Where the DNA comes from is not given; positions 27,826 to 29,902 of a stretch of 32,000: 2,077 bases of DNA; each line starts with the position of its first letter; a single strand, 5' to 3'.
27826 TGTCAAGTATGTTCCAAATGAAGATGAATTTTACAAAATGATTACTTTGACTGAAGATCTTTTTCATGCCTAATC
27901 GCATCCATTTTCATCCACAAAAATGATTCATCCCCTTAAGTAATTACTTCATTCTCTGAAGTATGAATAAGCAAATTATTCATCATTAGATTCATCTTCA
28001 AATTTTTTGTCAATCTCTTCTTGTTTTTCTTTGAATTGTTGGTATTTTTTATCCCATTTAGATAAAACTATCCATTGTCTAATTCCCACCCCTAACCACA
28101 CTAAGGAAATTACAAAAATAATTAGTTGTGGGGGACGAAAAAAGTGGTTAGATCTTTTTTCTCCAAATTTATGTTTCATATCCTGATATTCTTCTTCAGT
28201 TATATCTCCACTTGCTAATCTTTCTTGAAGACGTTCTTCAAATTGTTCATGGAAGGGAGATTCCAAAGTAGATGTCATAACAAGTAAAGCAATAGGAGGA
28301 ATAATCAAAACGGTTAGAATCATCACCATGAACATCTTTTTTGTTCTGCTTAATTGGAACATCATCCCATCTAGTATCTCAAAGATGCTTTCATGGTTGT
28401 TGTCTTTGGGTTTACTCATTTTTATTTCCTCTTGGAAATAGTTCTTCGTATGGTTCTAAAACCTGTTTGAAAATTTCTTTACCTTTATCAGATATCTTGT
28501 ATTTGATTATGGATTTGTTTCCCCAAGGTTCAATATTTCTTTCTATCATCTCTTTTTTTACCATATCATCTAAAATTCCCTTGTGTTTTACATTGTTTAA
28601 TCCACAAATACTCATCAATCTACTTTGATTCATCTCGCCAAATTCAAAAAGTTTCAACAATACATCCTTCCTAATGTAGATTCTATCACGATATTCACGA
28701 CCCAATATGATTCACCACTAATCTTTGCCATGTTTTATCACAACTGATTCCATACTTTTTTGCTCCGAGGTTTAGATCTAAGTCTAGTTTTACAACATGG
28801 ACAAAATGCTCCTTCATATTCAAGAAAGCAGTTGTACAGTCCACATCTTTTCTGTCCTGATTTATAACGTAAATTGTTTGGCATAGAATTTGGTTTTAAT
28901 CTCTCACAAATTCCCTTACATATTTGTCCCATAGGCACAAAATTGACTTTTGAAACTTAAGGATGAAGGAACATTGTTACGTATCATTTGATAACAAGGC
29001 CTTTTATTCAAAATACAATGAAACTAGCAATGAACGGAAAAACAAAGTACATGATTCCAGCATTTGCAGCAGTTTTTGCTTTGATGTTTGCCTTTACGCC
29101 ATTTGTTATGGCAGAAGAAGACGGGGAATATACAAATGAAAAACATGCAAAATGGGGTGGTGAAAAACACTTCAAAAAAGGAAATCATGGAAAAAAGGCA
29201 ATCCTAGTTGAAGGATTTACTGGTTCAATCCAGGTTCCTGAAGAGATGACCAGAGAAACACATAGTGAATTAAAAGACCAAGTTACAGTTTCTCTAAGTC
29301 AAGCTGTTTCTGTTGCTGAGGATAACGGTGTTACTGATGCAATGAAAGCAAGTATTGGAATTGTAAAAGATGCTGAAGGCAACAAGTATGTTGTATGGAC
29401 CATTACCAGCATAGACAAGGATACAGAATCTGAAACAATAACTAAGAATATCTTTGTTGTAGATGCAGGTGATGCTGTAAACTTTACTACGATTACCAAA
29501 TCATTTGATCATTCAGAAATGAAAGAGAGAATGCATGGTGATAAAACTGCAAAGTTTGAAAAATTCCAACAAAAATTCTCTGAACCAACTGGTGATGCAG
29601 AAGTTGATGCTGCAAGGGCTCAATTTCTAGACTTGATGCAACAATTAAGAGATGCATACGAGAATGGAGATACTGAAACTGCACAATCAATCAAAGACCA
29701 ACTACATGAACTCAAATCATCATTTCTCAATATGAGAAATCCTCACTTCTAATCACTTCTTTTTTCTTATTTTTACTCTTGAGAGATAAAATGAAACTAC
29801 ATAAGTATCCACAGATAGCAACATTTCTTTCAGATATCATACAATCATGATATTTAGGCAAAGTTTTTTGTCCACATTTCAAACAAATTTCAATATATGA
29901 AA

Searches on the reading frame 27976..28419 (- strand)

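Call 12: search_protein_families(library=pfam, proteins=[window:27976-28419:-], max_evalue=0.01)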
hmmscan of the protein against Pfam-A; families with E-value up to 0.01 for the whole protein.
window:27976-28419:- (147 aa): 1 family
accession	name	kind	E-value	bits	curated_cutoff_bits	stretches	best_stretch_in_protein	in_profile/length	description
PF09851.14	SHOCT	-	4.4e-07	29.9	27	1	62-84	4-26/28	Short C-terminal domain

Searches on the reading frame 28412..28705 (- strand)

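Call 12: search_protein_families(library=pfam, proteins=[window:28412-28705:-], max_evalue=0.01)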
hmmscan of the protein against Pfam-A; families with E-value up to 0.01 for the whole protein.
window:28412-28705:- (97 aa): 2 families
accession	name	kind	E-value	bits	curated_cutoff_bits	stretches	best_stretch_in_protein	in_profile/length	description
PF14947.12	HTH_45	-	3.2e-05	24.3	25.5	1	6-82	2-69/77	Winged helix-turn-helix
PF22168.2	DIP2311-like_C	-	0.00035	21.2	27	1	13-56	8-51/63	Transcriptional regulator DIP2311-like, C-terminal domain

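Call 44: search_protein_families(library=ncbifam, proteins=[window:28412-28705:-], max_evalue=0.001)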
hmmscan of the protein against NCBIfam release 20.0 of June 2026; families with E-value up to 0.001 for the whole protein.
window:28412-28705:- (97 aa): 1 family
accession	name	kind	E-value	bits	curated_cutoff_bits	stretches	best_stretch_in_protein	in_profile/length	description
NF053610.1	Sso10a_fam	subfamily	1.6e-05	24.9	60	1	6-78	1-63/64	Sso10a family chromatin protein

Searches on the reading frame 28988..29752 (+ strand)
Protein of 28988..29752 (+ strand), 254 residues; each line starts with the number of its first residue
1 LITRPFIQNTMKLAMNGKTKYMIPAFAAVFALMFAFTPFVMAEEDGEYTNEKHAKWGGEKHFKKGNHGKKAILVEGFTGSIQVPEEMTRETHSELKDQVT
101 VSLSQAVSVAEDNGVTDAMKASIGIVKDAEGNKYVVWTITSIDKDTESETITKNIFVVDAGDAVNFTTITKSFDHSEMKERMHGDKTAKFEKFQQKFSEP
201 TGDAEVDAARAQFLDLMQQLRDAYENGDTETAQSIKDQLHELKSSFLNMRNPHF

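Call 12: search_protein_families(library=pfam, proteins=[window:28988-29752:+], max_evalue=0.01)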
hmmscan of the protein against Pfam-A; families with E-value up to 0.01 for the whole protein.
window:28988-29752:+ (254 aa): 2 families
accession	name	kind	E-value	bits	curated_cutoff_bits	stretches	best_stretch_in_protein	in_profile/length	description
PF01601.21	CoV_S2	-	0.0042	16.2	40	1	101-249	361-491/521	Coronavirus spike glycoprotein S2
PF17389.8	Bac_rhamnosid6H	-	0.0046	16.7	24.5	1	129-240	145-259/339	Bacterial alpha-L-rhamnosidase 6 hairpin glycosidase domain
